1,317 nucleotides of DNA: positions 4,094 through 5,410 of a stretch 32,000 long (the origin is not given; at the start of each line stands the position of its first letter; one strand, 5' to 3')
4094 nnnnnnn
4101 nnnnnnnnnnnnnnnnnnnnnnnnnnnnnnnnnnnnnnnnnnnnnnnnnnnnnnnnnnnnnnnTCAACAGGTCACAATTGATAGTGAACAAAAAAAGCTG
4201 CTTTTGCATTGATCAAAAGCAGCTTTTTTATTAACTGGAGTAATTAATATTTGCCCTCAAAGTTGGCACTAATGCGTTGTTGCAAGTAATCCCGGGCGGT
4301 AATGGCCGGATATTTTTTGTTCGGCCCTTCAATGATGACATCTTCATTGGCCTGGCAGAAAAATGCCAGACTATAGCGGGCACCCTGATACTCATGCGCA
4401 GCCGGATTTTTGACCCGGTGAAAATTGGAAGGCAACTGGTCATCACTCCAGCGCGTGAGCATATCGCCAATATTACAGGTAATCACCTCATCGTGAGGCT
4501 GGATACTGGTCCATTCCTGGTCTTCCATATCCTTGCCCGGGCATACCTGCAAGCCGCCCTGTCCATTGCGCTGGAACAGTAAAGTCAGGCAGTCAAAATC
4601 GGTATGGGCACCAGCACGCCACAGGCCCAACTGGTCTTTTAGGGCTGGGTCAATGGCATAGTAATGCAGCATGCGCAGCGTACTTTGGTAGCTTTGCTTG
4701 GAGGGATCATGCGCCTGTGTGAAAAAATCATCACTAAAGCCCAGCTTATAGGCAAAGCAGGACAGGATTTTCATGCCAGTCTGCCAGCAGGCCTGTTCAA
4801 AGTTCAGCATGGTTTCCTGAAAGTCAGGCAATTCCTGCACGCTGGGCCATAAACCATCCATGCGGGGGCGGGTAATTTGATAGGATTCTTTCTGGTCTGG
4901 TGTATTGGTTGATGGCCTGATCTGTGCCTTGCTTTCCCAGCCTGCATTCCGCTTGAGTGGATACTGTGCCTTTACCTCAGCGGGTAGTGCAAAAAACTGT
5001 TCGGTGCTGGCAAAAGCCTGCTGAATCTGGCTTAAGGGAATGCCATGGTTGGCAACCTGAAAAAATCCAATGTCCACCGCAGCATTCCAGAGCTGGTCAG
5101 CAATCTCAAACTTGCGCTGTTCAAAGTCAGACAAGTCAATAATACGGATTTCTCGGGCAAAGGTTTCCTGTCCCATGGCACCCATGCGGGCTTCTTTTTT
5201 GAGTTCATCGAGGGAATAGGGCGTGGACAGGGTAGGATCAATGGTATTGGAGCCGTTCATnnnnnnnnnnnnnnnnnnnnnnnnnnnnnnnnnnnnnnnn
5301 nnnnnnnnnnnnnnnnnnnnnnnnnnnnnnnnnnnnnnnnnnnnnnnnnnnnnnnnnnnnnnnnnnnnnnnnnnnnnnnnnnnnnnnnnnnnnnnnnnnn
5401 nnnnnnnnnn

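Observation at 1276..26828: Sigma-54 (-24/-12) promoter-like elements precede almost every transcription unit of the cluster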

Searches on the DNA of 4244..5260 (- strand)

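Call 79: search_rna_families(sources=[L093, L094, L095, L096, L087, L088, L091, L092], threshold=gathering)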
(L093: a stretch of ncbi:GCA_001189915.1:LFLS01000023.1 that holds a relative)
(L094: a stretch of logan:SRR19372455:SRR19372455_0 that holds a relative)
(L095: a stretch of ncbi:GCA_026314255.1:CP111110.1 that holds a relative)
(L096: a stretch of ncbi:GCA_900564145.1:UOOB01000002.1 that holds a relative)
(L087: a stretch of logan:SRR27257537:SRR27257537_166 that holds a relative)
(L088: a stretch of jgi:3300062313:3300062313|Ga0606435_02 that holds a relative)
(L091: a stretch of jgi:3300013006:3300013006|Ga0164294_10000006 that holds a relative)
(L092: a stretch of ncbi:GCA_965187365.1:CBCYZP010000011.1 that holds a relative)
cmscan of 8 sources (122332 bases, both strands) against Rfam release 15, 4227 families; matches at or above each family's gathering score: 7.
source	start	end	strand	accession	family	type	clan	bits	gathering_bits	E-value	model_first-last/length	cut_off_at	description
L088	18004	18287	-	RF02514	5_ureB_sRNA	Gene; sRNA;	-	74.9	40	3.1e-17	1-292/292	no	5' ureB small RNA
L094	1422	1475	+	RF03054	Xanthine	Cis-reg; riboswitch;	-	63.4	36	1.5e-11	1-56/56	no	Xanthine riboswitch aptamer (NMT1 RNA)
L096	3839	3899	+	RF03054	Xanthine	Cis-reg; riboswitch;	-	54.7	36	3.9e-09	1-56/56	no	Xanthine riboswitch aptamer (NMT1 RNA)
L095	3384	3440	-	RF03054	Xanthine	Cis-reg; riboswitch;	-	48.1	36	2.7e-07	1-56/56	no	Xanthine riboswitch aptamer (NMT1 RNA)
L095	3808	3881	+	RF03054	Xanthine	Cis-reg; riboswitch;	-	47.9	36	3e-07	1-56/56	no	Xanthine riboswitch aptamer (NMT1 RNA)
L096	3561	3626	-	RF03054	Xanthine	Cis-reg; riboswitch;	-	46.2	36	9.1e-07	1-56/56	no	Xanthine riboswitch aptamer (NMT1 RNA)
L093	3745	3830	+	RF03054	Xanthine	Cis-reg; riboswitch;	-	39.8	36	5.3e-05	1-56/56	no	Xanthine riboswitch aptamer (NMT1 RNA)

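Call 88: search_rna_families(source=L097, start=3300, end=4100, threshold=gathering)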
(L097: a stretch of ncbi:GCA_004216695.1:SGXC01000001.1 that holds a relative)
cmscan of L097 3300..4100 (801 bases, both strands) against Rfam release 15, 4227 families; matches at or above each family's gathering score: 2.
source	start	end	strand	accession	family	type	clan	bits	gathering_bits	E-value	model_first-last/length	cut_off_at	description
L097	3820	3882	+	RF03054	Xanthine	Cis-reg; riboswitch;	-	54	36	4.1e-11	1-56/56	no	Xanthine riboswitch aptamer (NMT1 RNA)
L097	3485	3554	-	RF03054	Xanthine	Cis-reg; riboswitch;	-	48.4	36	1.4e-09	1-56/56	no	Xanthine riboswitch aptamer (NMT1 RNA)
